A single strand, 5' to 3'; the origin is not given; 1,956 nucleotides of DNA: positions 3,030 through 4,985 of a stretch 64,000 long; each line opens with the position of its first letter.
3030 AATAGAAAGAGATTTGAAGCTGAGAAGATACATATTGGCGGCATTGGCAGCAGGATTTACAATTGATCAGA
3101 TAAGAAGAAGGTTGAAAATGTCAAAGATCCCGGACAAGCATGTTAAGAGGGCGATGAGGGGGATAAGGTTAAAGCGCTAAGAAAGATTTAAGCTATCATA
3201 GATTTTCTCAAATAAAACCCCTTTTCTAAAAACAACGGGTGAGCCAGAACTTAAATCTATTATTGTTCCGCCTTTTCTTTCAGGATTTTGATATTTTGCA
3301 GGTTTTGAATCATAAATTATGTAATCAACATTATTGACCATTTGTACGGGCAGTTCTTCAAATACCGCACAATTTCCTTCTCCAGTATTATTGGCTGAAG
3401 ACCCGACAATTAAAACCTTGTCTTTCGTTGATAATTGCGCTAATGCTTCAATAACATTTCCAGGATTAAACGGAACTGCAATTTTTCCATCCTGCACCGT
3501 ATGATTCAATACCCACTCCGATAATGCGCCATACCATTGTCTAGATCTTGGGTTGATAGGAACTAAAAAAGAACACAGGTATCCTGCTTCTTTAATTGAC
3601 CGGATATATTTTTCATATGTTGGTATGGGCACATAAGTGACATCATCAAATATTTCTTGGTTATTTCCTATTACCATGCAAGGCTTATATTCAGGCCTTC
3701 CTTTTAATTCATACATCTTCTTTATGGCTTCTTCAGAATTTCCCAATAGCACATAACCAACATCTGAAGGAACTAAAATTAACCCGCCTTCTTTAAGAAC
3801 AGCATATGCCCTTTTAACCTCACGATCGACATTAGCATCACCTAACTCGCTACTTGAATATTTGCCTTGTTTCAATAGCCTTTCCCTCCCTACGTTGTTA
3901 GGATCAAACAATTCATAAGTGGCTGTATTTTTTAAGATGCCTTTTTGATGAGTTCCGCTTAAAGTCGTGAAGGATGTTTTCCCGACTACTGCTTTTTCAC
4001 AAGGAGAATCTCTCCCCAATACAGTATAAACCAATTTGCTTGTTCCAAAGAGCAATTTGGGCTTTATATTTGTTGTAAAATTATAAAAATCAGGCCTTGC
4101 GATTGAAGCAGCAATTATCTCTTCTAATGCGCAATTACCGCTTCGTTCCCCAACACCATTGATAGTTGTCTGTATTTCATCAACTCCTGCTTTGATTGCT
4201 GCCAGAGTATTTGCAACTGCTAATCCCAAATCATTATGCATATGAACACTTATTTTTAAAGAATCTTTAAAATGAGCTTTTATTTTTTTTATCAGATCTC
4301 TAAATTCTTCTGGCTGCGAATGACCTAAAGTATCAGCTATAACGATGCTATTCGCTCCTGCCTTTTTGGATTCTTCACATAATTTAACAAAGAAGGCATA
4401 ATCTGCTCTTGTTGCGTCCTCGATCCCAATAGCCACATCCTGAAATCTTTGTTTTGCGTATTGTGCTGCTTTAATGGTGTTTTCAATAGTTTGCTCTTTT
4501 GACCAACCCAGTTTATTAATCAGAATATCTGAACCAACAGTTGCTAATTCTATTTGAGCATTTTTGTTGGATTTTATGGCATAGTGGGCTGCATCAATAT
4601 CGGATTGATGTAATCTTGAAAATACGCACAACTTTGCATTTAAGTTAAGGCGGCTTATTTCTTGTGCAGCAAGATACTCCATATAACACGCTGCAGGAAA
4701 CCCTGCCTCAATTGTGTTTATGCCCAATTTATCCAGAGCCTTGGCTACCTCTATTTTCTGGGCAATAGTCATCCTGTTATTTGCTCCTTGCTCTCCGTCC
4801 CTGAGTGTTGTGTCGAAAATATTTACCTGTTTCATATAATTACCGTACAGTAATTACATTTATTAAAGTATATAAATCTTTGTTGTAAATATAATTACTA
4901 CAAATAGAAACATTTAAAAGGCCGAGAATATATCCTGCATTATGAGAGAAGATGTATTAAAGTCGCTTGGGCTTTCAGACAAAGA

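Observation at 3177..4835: HMGL-like (LeuA-type) catalytic domain fused to a YrdC/Sua5 domain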

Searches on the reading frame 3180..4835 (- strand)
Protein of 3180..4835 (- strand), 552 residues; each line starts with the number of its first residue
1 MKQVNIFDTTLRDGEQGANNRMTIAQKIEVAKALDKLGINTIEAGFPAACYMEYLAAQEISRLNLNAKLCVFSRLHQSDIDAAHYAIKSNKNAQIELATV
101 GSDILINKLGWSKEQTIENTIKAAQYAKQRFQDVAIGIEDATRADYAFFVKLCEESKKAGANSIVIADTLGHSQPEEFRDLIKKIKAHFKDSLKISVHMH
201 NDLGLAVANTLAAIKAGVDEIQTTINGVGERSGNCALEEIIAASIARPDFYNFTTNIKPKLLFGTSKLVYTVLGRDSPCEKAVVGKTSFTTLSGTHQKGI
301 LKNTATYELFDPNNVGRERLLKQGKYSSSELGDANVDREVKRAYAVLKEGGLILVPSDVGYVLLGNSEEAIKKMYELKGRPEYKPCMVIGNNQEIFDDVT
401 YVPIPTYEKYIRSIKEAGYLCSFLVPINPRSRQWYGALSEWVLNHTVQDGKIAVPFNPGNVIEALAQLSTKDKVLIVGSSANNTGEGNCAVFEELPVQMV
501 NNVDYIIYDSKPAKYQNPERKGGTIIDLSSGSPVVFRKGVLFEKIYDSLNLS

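Call 3: search_protein_families(library=pfam, proteins=[window:3180-4835:-], max_evalue=1)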
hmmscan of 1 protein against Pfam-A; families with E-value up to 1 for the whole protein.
window:3180-4835:- (552 aa): 6 families
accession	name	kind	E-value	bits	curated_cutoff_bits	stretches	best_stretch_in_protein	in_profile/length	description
PF00682.25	HMGL-like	-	1.2e-71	241.7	29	1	4-267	2-258/260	HMGL-like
PF01300.24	Sua5_yciO_yrdC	-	1.3e-15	57.8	25.1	1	346-539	2-178/178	Telomere recombination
PF22617.1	HCS_D2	-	4.9e-10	40.1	27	1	283-326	1-45/82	Homocitrate synthase post-HMGL domain-like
PF09695.16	YtfJ_HI0045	-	0.01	16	24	1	115-173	56-115/160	Bacterial protein of unknown function (YtfJ_HI0045)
PF02472.21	ExbD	-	0.069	13.7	25.4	1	100-167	59-124/128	Biopolymer transport protein ExbD/TolR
PF24135.1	DUF7402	-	0.16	12.6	27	1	179-240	71-130/133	Domain of unknown function (DUF7402)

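Call 4: search_protein_families(library=ncbifam, proteins=[window:3180-4835:-], max_evalue=0.01)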
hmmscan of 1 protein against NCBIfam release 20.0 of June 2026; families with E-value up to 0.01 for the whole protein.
window:3180-4835:- (552 aa): 31 families (the best 25 are shown)
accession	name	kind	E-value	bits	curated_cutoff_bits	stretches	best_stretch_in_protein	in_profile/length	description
NF002086.0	PRK00915.1-3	equivalog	1.5e-99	333.9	532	1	2-319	5-325/516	2-isopropylmalate synthase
TIGR00973.1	leuA_bact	equivalog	1.7e-93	313.8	598.7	1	3-319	1-320/494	2-isopropylmalate synthase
NF002085.0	PRK00915.1-2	subfamily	5.4e-92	309.1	517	1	1-329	11-331/504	2-isopropylmalate synthase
NF002088.0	PRK00915.1-5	equivalog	5.6e-92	308.8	697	1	1-328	1-332/514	2-isopropylmalate synthase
NF002087.0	PRK00915.1-4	equivalog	4.4e-89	299.3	729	1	3-328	6-335/516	2-isopropylmalate synthase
TIGR02090.1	LEU1_arch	subfamily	1.3e-87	294.2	484.75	1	4-329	1-318/363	isopropylmalate/citramalate/homocitrate synthases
NF002084.0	PRK00915.1-1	equivalog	9.1e-84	281.9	748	1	2-318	3-322/523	2-isopropylmalate synthase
TIGR02660.1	nifV_homocitr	equivalog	9.9e-79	265.2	462.9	1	4-330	2-320/365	homocitrate synthase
NF041069.1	IPMS_Sufob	equivalog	2.1e-76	257.6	600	1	4-328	1-319/371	isopropylmalate synthase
TIGR02146.1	LysS_fung_arch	equivalog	3.6e-68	230.3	413.55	1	6-328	1-315/344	homocitrate synthase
TIGR00977.1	citramal_synth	equivalog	5.5e-48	163.6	450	1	4-323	2-328/526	citramalate synthase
NF042434.1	IPMS_Lepto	equivalog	1.3e-43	149.4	500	1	2-318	4-327/374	2-isopropylmalate synthase LeuA2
NF042433.1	CitmalDyn_Leptosp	equivalog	1.4e-34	119.5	950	1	3-347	7-349/514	(R)-citramalate synthase CimA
NF006049.0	PRK08195.1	subfamily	2.1e-28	99.3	229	2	146-243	147-244/344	4-hyroxy-2-oxovalerate/4-hydroxy-2-oxopentanoic acid aldolase,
TIGR03217.1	4OH_2_O_val_ald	equivalog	2.7e-25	89.3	286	2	156-243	152-239/334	4-hydroxy-2-oxovalerate aldolase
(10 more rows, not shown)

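Call 5: search_solved_structures(query=window:3180-4835:-, max_evalue=0.01, show_alignments=2)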
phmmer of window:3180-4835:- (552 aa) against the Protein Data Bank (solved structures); distinct sequences matched with E-value up to 0.01: 49.
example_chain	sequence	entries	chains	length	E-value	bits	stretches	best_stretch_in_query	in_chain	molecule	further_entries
3rmj_A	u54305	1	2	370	4.2e-63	217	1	3-328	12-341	2-isopropylmalate synthase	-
3eeg_A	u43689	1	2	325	3.2e-62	214.1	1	2-313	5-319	2-isopropylmalate synthase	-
6e1j_A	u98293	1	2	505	4.6e-60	206.9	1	3-320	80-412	2-isopropylmalate synthase, A genome specific 1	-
3ewb_X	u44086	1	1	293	9.1e-52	179.6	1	1-277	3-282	2-isopropylmalate synthase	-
6ktq_A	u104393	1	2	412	3.1e-44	154.7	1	3-330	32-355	Homocitrate synthase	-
3ivs_A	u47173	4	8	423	4.3e-40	141.1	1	4-324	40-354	Homocitrate synthase, mitochondrial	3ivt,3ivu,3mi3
4ov4_A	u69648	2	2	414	7e-34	120.6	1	2-317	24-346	2-isopropylmalate synthase | isopropylmalate synthase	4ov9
3a9i_A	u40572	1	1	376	5.2e-32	114.4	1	1-321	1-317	Homocitrate synthase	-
2ztj_A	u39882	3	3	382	5.5e-32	114.3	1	1-321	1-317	Homocitrate synthase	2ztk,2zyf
3ble_A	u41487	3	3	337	4.8e-25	91.4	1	4-319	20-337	Citramalate synthase from Leptospira interrogans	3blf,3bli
1nvm_A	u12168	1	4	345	1.1e-14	57.2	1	157-244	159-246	4-hydroxy-2-oxovalerate aldolase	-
8ih7_A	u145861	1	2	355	3.6e-13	52.2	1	157-244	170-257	4-hydroxy-2-oxovalerate aldolase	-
3hpx_A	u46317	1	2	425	2.4e-08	36.3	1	173-240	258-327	2-isopropylmalate synthase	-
3u6w_A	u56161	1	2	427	2.4e-08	36.3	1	173-240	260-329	2-isopropylmalate synthase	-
6nds_A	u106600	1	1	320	2.6e-08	36.2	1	12-287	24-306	3-hydroxy-3-methylglutaryl-CoA lyase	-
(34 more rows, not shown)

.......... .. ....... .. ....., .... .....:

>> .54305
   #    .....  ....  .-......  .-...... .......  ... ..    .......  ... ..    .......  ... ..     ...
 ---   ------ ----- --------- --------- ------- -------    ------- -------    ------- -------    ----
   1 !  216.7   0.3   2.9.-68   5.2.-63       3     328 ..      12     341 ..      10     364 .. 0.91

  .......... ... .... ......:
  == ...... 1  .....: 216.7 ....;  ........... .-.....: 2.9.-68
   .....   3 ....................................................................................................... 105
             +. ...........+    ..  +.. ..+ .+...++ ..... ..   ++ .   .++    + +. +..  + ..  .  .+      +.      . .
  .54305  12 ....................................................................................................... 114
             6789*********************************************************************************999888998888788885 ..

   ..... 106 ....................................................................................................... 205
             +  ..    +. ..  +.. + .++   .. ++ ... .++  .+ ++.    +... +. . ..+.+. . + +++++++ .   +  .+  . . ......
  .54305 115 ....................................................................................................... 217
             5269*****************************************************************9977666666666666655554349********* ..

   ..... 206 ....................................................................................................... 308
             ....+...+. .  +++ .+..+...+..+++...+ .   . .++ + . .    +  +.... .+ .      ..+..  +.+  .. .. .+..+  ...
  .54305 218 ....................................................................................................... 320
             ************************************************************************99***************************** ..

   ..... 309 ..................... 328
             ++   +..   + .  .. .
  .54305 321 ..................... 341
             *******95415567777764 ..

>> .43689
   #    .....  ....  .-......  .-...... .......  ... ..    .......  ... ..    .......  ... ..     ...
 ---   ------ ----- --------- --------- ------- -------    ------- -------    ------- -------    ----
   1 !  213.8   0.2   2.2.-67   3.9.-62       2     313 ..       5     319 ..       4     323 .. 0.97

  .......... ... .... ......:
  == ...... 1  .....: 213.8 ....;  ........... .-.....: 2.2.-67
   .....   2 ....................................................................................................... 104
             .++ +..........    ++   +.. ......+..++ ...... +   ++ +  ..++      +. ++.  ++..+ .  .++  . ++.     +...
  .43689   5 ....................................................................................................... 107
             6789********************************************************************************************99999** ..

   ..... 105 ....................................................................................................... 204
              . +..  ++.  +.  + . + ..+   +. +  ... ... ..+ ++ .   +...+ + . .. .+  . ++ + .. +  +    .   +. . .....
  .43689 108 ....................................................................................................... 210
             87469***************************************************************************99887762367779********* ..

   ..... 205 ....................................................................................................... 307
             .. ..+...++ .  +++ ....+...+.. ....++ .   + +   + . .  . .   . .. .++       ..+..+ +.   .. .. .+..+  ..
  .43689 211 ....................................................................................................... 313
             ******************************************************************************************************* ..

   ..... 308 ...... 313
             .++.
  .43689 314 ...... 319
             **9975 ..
